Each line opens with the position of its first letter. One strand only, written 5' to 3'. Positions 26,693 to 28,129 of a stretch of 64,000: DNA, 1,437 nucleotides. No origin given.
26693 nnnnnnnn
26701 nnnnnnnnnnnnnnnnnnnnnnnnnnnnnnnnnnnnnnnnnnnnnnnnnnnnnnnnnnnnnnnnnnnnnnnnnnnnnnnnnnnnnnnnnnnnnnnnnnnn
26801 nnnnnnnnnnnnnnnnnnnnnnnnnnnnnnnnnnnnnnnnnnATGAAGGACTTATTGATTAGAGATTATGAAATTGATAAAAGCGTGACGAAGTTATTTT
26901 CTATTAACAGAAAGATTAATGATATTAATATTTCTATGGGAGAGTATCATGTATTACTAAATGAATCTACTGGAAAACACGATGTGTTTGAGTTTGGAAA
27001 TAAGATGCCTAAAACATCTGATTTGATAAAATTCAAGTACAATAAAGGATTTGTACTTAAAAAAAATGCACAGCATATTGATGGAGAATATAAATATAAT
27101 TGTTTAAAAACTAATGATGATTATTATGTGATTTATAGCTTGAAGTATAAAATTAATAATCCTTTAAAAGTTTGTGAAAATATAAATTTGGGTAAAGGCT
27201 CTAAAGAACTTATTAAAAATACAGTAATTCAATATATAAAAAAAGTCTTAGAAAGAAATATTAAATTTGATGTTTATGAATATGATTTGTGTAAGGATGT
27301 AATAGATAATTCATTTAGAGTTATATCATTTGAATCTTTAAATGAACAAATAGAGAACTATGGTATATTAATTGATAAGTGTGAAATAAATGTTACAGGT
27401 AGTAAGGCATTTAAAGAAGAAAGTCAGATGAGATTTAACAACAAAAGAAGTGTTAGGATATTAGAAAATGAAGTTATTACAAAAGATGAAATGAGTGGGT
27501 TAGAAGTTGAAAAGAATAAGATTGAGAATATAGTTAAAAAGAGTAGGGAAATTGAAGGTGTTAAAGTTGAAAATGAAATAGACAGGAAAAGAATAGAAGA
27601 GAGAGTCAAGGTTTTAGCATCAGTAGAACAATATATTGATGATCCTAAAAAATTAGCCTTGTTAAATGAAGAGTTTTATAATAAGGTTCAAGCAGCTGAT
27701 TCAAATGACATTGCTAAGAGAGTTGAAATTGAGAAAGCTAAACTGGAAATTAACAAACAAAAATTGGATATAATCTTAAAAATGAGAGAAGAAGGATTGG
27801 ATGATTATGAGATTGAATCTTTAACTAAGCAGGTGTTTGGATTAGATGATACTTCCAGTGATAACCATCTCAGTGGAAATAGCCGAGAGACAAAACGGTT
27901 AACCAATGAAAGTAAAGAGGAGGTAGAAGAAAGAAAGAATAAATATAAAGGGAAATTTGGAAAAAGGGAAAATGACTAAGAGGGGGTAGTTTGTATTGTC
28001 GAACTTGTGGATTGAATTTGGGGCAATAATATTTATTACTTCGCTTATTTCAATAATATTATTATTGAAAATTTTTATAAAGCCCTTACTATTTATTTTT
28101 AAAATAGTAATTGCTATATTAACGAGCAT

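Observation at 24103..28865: Tight three-gene operon: DUF4145-N-terminal 919-aa protein, divergent SPFH/band-7 protein and TM + SH3b protein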

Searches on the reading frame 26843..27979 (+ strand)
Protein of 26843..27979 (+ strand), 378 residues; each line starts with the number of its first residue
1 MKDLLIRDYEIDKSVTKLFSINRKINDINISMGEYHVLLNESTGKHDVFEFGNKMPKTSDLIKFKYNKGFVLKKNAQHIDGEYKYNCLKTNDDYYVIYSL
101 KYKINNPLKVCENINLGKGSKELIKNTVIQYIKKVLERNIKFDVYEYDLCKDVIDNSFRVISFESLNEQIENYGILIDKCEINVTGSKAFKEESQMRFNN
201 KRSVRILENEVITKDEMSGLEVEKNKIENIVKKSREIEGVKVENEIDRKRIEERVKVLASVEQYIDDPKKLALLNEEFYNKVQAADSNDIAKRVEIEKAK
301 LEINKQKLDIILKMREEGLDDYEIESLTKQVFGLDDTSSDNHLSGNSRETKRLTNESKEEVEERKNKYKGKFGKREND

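Call 7: search_protein_families(library=pfam, proteins=[window:26843-27979:+], max_evalue=0.1)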
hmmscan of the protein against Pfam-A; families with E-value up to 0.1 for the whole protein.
window:26843-27979:+ (378 aa): 1 family
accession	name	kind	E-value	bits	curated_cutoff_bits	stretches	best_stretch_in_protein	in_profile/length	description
PF21825.2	crAss001_48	-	0.068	13.5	24.8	0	290-330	3-44/61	crAss001_48 related protein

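Call 8: search_protein_families(library=padloc, proteins=[window:26843-27979:+], max_evalue=0.1)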
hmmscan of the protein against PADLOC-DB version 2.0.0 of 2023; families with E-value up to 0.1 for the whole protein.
window:26843-27979:+ (378 aa): 0 families

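Call 13: search_protein_families(library=ncbifam, proteins=[window:26843-27979:+], max_evalue=0.01)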
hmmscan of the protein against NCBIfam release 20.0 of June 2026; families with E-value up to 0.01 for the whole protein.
window:26843-27979:+ (378 aa): 0 families

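Call 14: search_protein_families(library=phrogs, proteins=[window:26843-27979:+], max_evalue=0.05)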
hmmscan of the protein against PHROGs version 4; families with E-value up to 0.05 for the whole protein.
window:26843-27979:+ (378 aa): 0 families

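Call 23: find_homologous_proteins(query=window:26843-27979:+, max_evalue=0.01)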
Query window:26843-27979:+ (378 aa): 2 proteins with E <= 0.01 among 5536 candidates.
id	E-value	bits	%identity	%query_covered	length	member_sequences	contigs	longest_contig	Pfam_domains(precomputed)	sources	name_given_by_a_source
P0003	1.2e-234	796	100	100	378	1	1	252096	-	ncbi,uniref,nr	ncbi:hypothetical protein [Oceanirhabdus seepicola]|uniref:Uncharacterized protein n=1 Tax=Oceanirha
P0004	1.1e-84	303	44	100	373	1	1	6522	-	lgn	-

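Call 31: search_solved_structures(query=A2, max_evalue=1)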
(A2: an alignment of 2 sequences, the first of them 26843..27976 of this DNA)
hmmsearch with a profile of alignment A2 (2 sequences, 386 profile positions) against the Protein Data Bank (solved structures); distinct sequences matched with E-value up to 1: 1.
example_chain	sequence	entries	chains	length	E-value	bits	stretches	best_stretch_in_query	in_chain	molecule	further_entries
9pqq_A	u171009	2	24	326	0.34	13.2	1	160-262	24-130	Replication-associated protein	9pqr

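Call 40: predict_structure(alignment_id=A2)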
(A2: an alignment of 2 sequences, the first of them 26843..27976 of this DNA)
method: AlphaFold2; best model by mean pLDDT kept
length: 378 residues; sequences in the alignment: 2
mean_pLDDT: 38.0   pTM: 0.22
mean pLDDT of the five models: 38.0, 35.6, 34.8, 34.2, 31.9
residues with pLDDT >= 90: 0; 70-90: 7; 50-70: 37; < 50: 334
segments of 3 or more residues with pLDDT < 50: 1-290, 334-363, 365-378
pLDDT, mean of each block of 10 residues (from residue 1): 21 26 36 45 42 36 27 30 36 42 41 33 41 41 33 33 28 29 27 28 22 31 38 32 38 43 40 38 43 57 68 69 64 40 25 41 45 38
secondary structure, 60 per line:
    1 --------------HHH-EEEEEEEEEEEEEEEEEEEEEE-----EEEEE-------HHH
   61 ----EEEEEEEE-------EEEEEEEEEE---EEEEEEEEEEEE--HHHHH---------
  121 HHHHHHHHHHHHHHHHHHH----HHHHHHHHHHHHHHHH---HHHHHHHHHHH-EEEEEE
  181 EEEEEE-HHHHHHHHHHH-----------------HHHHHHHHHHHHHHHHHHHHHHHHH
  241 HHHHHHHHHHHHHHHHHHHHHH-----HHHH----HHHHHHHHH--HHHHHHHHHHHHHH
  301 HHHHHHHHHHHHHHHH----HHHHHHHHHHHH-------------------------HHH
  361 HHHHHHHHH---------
elements in order: E19-40 E46-50 E65-72 E80-89 E93-104 H107-111 H121-139 H144-159 H163-173 E175-186 H188-198 H216-262 H268-271 H276-284 H287-316 H321-332 H358-369

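Call 77: find_homologous_proteins(query=A6, max_evalue=0.01)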
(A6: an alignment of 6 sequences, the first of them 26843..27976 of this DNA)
Query A6 (6 sequences) (378 aa, profile of the alignment): 23 proteins with E <= 0.01 among 8000 candidates.
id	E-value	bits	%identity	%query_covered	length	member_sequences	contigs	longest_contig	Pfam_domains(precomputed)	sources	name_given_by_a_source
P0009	3.9e-107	376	-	-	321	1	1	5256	-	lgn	-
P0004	6.2e-102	359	44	100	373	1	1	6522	-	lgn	-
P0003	1.2e-101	358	100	100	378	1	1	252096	-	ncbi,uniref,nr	ncbi:hypothetical protein [Oceanirhabdus seepicola]|uniref:Uncharacterized protein n=1 Tax=Oceanirha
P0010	4.9e-83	297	26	13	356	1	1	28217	-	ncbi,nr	ncbi:MAG: hypothetical protein F6K58_18120 [Symploca sp. SIO2E9]|nr:hypothetical protein [Symploca s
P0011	3.1e-81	291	-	-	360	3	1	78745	-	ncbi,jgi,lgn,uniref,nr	ncbi:hypothetical protein PA905_31950 [Planktothrix agardhii CCAP 1459/11A]|uniref:Band 7 domain-con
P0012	1.3e-80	289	30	14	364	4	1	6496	-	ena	-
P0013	2.4e-78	282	18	21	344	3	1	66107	-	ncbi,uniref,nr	ncbi:SPFH domain-containing protein [Microseira wollei]|uniref:Band 7 domain-containing protein n=1 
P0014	6.8e-78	280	-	-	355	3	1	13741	-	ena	-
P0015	4.2e-77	278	24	24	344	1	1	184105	-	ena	-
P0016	1.0e-73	266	-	-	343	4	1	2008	-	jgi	-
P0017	2.5e-66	242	-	-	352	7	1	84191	-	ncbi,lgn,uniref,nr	ncbi:MAG: hypothetical protein RM347_025435 [Nostoc sp. ChiQUE02]|uniref:hypothetical protein n=1 Ta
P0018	5.2e-65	238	28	11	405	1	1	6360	-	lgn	-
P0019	5.4e-54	202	47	4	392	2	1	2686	-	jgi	jgi:D-ribose pyranose/furanose isomerase RbsD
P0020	1.0e-53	201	-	-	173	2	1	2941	PF01145.32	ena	-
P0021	6.4e-50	188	-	-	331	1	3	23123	PF01145.32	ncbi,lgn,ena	-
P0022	2.1e-48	183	31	10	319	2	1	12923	PF01145.32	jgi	-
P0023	1.4e-47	181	30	20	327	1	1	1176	PF01145.32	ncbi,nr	ncbi:MAG TPA: hypothetical protein EYP19_07480 [Desulfobacterales bacterium]|nr:hypothetical protein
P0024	3.1e-47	179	-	-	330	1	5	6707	PF01145.32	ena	-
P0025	1.4e-46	177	30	14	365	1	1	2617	PF01145.32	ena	-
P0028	5.2e-44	169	-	-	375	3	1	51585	-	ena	-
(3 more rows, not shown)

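Call 81: search_protein_families(library=pfam, alignment_id=A10, max_evalue=0.01)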
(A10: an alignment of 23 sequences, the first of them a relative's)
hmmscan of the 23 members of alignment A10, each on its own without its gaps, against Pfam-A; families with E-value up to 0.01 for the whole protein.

A. member 1, P0009 (321 aa): 0 families

B. families by the number of members that match (of 23 scanned): 2 families
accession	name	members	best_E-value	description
PF01145.31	Band_7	9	5.6e-10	SPFH domain / Band 7 family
PF18984.5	DUF5717_N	1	0.003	Family of unknown function (DUF5717)N-terminal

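Call 83: find_encoding_contigs(protein=P0013, flank=8000, max_places=2)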
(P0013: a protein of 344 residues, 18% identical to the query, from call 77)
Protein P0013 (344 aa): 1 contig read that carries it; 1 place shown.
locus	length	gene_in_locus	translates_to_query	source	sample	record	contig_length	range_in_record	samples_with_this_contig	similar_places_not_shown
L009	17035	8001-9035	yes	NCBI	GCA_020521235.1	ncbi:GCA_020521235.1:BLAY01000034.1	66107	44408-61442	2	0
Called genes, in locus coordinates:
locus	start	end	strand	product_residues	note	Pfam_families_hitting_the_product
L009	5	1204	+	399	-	PF01385:OrfB_IS605, PF07282:Cas12f1-like_TNB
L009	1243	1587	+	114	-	-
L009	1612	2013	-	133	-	PF01022:HTH_5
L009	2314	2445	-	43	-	-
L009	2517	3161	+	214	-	PF01266:DAO (faint), PF07992:Pyr_redox_2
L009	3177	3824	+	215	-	-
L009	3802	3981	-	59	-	-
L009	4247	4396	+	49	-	-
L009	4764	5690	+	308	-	PF07819:PGAP1 (weak), PF12697:Abhydrolase_6 (weak)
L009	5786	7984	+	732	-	PF20720:nSTAND3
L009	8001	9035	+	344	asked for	-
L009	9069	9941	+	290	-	-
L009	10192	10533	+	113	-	PF01909:NTP_transf_2, PF18765:Polbeta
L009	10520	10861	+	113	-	PF01934:HepT-like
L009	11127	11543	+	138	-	-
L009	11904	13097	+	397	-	PF01916:DS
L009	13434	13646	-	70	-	PF16277:DUF4926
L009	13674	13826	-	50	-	-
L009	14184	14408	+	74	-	-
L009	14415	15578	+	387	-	PF00155:Aminotran_1_2, PF01041:DegT_DnrJ_EryC1 (weak)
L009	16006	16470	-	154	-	PF04972:BON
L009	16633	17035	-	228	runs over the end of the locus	PF11181:YflT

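Call 84: find_encoding_contigs(protein=P0021, flank=8000, max_places=2)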
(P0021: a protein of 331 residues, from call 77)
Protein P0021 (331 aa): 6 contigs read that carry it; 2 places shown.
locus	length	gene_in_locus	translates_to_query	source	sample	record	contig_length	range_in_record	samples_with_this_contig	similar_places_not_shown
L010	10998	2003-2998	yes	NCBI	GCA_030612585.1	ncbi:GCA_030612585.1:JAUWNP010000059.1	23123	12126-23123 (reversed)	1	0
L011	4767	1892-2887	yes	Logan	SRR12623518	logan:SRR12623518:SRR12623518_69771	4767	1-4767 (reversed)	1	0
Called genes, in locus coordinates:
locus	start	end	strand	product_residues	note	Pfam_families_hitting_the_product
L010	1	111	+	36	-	?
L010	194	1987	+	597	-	PF13646:HEAT_2 (faint)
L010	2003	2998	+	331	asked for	PF01145:Band_7 (weak)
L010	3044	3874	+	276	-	PF01476:LysM, PF23473:LysM3_LYK4_5 (weak)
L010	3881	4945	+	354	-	PF00656:Peptidase_C14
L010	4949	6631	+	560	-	PF00005:ABC_tran, PF00931:NB-ARC (faint), PF02463:SMC_N (faint), PF13476:AAA_23 (faint), PF13481:AAA_25 (faint), PF13555:AAA_29 (faint), PF12848:ABC_tran_Xtn, PF00005:ABC_tran, +7 more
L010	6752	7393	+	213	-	-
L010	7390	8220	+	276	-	PF08843:AbiEii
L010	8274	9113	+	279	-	PF07285:DUF1444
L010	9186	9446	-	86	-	PF06153:CdAMP_rec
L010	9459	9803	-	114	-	PF06153:CdAMP_rec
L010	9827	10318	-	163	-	PF03773:ArsP_1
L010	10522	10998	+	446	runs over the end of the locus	PF14353:CpXC, PF26740:DUF8246 (faint)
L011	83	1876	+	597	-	PF13646:HEAT_2 (faint)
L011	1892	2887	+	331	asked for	PF01145:Band_7 (weak)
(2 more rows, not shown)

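Call 85: find_encoding_contigs(protein=P0028, flank=8000, max_places=2)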
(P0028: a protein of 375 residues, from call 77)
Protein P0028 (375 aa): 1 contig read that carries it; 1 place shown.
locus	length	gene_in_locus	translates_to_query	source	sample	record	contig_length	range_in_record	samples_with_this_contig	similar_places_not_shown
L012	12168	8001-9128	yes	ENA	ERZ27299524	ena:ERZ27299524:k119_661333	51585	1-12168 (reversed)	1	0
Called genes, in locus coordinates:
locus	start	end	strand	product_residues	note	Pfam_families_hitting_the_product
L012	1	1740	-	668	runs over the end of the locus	PF00350:Dynamin_N, PF01926:MMR_HSR1, PF21808:Dynamin-like_hel_bact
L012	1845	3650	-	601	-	PF00350:Dynamin_N, PF01926:MMR_HSR1 (faint)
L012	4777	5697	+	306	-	PF24096:DUF7379 (weak)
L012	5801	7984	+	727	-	PF20720:nSTAND3 (weak)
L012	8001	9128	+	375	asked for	-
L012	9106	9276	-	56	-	-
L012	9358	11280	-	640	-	PF00069:Pkinase (weak), PF12330:Haspin_kinase (faint)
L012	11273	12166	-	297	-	?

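Call 92: search_protein_families(library=pfam, proteins=[L009:9069-9941:+, L010:194-1987:+], max_evalue=1)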
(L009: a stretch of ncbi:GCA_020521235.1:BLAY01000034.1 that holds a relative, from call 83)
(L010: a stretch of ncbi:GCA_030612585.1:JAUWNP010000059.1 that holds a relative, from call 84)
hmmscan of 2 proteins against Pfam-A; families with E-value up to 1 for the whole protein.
L009:9069-9941:+ (290 aa): 3 families
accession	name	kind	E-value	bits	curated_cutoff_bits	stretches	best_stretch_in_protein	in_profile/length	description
PF16111.11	DUF4829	-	0.0068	17.6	25.5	1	184-286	1-117/119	Domain of unknown function (DUF4829)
PF25155.1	NTF2_YvbJ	-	0.22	12.7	25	1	185-287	7-122/123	YvbJ NTF2-like domain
PF06298.16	PsbY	-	0.32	11.4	24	1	23-39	3-19/35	Photosystem II protein Y (PsbY)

L010:194-1987:+ (597 aa): 3 families
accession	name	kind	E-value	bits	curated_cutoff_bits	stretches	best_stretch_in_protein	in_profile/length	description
PF13646.12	HEAT_2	-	8.3e-05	23.2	27.7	1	343-400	2-54/88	HEAT repeats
PF02985.28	HEAT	-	0.00083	19.8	23.5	0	344-365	4-25/31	HEAT repeat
PF20720.3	nSTAND3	-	0.21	11.7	27.2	1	2-91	15-109/155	Novel STAND NTPase 3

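Call 104: fold_search(model_id=the predicted structure, library=pdb)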
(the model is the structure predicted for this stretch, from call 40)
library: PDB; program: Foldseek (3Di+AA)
matches with E <= 10: 1173; with E <= 0.001: 0
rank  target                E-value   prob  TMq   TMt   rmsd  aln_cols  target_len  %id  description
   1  9r2r_A                1.1e-02  0.28  0.10  0.19  12.2       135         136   10  De novo designed M7 protein fold (released 2025-05-14)
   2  9l21_A                2.0e-02  0.08  0.07  0.05  29.0       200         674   12  cryo-EM structure of Vitamin K-dependent gamma-carboxylase complexed with factor IX (released 2025-10-22)
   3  9l24_A                2.3e-02  0.10  0.07  0.05  28.8       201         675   12  cryo-EM structure of Vitamin K-dependent gamma-carboxylase complexed with Matrix Gla protein (released 2025-10-22)
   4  9bur_A                2.4e-02  0.13  0.07  0.04  27.8       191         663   14  Structure of GGCX-BGP complex (released 2025-01-29)
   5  9l20_A                3.3e-02  0.10  0.08  0.05  29.0       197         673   12  cryo-EM structure of Vitamin K-dependent gamma-carboxylase complexed with anisindione (released 2025-10-22)
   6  9r2r_D                3.5e-02  0.30  0.11  0.25  12.1       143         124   10  De novo designed M7 protein fold (released 2025-05-14)
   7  9l6s_A                3.5e-02  0.10  0.07  0.05  28.3       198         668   11  double-mutant (K217A & K218A) Vitamin K-dependent gamma-carboxylase in complex with coagulation factors X and vitamin  (released 2025-10-08)
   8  3gbg                  4.2e-02  0.12  0.08  0.11  18.9       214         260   10  Crystal Structure of ToxT from Vibrio Cholerae O395 (released 2010-02-23)
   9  7yx1_A                4.7e-02  0.11  0.10  0.18  21.1       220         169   10  Sandercyanin fluorescent protein - Y142A variant bound to BV (released 2022-07-27)
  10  9mqb_A                4.7e-02  0.06  0.07  0.04  28.0       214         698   12  Vitamin K-dependent gamma-carboxylase with Osteocalcin (mutant) and vitamin K hydroquinone and calcium (released 2025-10-08)
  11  4mlo                  5.0e-02  0.09  0.07  0.10  20.8       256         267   10  1.65A resolution structure of ToxT from Vibrio cholerae (P21 Form) (released 2016-04-20)
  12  2fpn                  5.3e-02  0.25  0.13  0.21  16.3       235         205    8  The crystal structure of the ywmB protein from Bacillus subtilis (released 2006-03-14)
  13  9pr8_B                5.6e-02  0.11  0.07  0.05  15.1       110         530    8  Crystal Structure of the Clostridiodes difficile CspC-CspA heterodimer. (released 2026-01-21)
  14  9bvo_A                6.0e-02  0.08  0.07  0.05  29.3       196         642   12  Vitamin K-dependent gamma-carboxylase in apo state (released 2025-01-22)
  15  9bum_A                7.1e-02  0.12  0.07  0.05  27.5       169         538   12  Structure of gamma-glutamyl carboxylase (GGCX) (released 2025-01-29)
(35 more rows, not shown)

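Call 109: find_encoding_contigs(protein=P0015, flank=6000, max_places=1)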
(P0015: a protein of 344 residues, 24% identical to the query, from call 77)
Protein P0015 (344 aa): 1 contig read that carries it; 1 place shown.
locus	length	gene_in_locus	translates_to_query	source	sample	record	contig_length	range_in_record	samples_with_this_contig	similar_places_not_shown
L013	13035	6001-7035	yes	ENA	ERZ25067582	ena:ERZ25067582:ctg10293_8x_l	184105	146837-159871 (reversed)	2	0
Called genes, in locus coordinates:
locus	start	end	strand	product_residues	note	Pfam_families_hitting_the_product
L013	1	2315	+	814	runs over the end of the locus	PF07697:7TMR-HDED, PF07698:7TM-7TMR_HD, PF01966:HD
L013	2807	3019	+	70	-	-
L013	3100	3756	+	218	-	-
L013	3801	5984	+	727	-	PF20720:nSTAND3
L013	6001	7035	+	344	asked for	-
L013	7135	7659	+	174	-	-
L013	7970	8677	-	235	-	PF02525:Flavodoxin_2, PF03358:FMN_red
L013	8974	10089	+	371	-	PF00656:Peptidase_C14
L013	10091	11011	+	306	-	PF14326:DUF4384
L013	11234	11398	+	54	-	-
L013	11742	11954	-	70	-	-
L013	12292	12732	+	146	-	-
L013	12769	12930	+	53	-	-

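Call 110: find_encoding_contigs(protein=P0022, flank=6000, max_places=1)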
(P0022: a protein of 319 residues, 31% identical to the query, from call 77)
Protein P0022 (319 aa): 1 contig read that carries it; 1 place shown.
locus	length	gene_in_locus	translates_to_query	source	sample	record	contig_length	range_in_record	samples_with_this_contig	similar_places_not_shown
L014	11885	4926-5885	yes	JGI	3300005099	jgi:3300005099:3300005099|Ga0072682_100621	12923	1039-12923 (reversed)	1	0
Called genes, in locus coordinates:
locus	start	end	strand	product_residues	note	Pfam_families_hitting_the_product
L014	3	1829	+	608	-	?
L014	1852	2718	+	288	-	-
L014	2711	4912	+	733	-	PF20720:nSTAND3 (faint)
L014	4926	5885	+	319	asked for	PF01145:Band_7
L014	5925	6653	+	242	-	PF01476:LysM, PF23462:LysM3_NFP (faint), PF23473:LysM3_LYK4_5 (weak)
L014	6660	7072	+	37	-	-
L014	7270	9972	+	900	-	PF01637:ATPase_2 (faint), PF05729:NACHT (faint), PF13191:AAA_16 (faint), PF00931:NB-ARC, PF13401:AAA_22 (weak), PF25872:HTH_77 (weak)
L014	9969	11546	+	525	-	-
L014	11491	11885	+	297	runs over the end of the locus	-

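Call 116: search_solved_structures(query=A10, max_evalue=1)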
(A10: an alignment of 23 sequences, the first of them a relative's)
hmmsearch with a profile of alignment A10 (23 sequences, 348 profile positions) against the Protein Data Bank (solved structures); distinct sequences matched with E-value up to 1: 3.
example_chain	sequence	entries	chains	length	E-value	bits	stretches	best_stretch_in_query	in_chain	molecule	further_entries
8fxf_A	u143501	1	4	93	0.23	13.6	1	270-331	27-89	E3 ubiquitin-protein ligase TRIM56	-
1vlm_A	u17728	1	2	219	0.69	12.1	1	79-105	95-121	SAM-dependent methyltransferase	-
3hhg_A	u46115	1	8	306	0.72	12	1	123-193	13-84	Transcriptional regulator, LysR family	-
